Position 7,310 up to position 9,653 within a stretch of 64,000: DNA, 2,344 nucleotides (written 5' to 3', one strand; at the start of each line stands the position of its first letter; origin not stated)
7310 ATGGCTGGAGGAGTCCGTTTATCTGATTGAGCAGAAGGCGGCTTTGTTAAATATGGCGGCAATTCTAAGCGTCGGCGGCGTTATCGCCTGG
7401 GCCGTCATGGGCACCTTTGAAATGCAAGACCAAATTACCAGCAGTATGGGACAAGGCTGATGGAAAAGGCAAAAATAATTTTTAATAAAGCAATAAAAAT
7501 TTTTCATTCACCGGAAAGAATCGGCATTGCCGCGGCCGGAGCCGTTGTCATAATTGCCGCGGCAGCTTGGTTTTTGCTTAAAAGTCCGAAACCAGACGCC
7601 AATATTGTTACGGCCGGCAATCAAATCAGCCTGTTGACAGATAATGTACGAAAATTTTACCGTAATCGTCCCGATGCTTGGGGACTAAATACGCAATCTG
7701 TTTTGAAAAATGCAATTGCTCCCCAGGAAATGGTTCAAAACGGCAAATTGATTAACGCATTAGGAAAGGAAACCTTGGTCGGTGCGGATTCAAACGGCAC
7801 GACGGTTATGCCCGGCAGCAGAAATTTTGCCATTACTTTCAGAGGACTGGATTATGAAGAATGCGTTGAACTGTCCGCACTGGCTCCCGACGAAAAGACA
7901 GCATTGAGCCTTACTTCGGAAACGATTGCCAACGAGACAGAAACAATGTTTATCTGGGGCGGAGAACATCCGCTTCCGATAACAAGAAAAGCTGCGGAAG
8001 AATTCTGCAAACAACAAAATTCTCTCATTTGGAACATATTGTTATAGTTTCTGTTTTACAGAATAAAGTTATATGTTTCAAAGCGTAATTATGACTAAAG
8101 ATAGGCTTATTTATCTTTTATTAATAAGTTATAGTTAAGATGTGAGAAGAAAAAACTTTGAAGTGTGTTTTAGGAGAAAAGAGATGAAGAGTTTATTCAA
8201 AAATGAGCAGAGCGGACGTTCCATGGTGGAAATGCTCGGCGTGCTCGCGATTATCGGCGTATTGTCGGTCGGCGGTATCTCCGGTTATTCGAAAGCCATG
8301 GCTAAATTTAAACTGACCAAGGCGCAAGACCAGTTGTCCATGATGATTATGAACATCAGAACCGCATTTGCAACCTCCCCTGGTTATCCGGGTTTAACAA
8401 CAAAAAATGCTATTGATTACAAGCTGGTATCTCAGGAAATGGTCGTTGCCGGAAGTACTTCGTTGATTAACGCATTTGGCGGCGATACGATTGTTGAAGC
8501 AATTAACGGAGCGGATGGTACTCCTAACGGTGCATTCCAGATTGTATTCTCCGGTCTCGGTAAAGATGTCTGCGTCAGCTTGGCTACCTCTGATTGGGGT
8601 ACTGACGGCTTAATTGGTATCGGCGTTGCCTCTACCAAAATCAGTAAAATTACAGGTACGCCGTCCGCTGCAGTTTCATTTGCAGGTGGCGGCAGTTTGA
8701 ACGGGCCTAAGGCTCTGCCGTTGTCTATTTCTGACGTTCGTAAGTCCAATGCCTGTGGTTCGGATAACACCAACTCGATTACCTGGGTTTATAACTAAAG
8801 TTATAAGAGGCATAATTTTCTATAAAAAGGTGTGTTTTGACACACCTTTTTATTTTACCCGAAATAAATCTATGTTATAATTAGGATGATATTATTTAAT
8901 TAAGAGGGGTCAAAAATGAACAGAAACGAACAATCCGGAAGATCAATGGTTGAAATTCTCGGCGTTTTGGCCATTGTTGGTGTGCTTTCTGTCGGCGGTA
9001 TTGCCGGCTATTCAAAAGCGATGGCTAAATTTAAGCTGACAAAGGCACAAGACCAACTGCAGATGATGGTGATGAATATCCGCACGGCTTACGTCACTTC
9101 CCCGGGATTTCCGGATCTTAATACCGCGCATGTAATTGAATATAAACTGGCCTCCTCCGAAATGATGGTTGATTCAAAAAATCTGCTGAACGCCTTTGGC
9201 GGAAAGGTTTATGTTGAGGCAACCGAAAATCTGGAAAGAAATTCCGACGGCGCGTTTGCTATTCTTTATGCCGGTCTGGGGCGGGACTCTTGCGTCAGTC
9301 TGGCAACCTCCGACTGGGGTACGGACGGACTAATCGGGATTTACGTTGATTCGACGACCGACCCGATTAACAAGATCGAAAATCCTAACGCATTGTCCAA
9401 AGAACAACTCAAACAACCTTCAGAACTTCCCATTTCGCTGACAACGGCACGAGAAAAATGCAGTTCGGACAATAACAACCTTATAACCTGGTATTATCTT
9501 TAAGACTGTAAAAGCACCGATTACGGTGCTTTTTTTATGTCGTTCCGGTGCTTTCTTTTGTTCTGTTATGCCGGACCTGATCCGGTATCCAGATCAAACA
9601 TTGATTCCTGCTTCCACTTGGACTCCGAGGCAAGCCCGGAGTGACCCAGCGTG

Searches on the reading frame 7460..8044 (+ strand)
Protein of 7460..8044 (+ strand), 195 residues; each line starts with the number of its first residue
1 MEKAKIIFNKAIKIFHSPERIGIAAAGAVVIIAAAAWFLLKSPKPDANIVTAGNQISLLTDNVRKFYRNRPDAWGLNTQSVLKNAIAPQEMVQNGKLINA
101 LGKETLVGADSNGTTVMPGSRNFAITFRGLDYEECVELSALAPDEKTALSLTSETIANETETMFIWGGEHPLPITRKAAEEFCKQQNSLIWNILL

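Call 28: search_protein_families(library=pfam, proteins=[window:7460-8044:+], max_evalue=0.1)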
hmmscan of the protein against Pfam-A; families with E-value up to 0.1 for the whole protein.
window:7460-8044:+ (195 aa): 3 families
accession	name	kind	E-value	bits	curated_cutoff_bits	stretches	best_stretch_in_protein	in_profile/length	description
PF05307.16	Bundlin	-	3.9e-05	24.4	22.3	1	57-141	17-100/151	Bundlin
PF19398.4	DurB-like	-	0.015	16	26.6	0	64-95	17-49/81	Lantibiotic duramycin B-like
PF08805.16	PilS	-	0.062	13.8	22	1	48-140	3-92/138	PilS N terminal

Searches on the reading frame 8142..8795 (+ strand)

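Call 28: search_protein_families(library=pfam, proteins=[window:8142-8795:+], max_evalue=0.1)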
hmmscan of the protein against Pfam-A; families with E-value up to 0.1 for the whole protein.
window:8142-8795:+ (218 aa): 3 families
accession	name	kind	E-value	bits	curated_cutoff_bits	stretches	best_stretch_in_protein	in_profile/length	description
PF08805.16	PilS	-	2.5e-08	34.5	22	1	61-170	7-112/138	PilS N terminal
PF05307.16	Bundlin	-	7.3e-07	30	22.3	1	57-169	8-118/151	Bundlin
PF07963.17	N_methyl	-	0.014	15.4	21.2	1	23-44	4-25/27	Prokaryotic N-terminal methylation motif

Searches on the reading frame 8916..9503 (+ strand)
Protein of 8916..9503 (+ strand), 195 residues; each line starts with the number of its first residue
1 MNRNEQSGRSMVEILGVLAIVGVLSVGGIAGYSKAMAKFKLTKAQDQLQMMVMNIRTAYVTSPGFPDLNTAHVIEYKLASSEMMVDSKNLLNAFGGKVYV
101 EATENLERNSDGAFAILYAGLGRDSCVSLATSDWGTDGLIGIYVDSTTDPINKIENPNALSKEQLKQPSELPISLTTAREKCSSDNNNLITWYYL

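Call 13: find_encoding_contigs(protein=window:8916-9503:+, flank=3000, max_places=6)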
Protein window:8916-9503:+ (195 aa): 23 contigs read that carry it; 6 places shown.
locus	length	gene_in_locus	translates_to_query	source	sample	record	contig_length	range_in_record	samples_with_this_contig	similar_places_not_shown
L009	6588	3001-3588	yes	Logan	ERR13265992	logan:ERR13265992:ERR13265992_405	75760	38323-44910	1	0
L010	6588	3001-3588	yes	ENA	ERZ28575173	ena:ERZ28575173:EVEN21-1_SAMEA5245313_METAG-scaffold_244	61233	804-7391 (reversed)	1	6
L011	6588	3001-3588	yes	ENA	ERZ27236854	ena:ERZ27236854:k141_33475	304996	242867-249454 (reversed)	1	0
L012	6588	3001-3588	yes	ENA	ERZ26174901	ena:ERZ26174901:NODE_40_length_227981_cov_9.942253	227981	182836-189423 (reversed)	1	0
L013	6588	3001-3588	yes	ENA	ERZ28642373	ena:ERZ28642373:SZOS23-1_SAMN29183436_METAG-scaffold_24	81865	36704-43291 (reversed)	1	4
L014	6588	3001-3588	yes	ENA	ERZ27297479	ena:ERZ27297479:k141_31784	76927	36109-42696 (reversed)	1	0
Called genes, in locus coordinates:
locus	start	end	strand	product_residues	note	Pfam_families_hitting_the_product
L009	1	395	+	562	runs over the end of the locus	PF00437:T2SSE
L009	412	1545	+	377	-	PF00482:T2SSF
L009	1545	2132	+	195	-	-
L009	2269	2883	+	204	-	PF05307:Bundlin (weak), PF08805:PilS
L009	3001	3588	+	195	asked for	PF08805:PilS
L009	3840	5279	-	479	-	PF00884:Sulfatase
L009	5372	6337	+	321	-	PF00437:T2SSE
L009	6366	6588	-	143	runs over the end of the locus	PF00156:Pribosyltran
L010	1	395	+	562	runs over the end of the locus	PF00437:T2SSE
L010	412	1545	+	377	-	PF00482:T2SSF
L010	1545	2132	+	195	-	-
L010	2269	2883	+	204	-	PF05307:Bundlin (weak), PF08805:PilS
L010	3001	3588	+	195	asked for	PF08805:PilS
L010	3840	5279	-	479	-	PF00884:Sulfatase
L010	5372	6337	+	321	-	PF00437:T2SSE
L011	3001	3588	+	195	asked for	PF08805:PilS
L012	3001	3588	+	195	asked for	PF08805:PilS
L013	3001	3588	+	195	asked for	PF08805:PilS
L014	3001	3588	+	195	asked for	PF08805:PilS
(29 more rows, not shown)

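Call 28: search_protein_families(library=pfam, proteins=[window:8916-9500:+], max_evalue=0.1)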
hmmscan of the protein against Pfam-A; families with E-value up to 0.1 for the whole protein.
window:8916-9500:+ (195 aa): 2 families
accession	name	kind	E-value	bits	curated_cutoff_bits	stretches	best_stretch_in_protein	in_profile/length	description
PF08805.16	PilS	-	4.7e-09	36.8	22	1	44-192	7-135/138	PilS N terminal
PF05307.16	Bundlin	-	0.00017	22.3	22.3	1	40-150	8-117/151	Bundlin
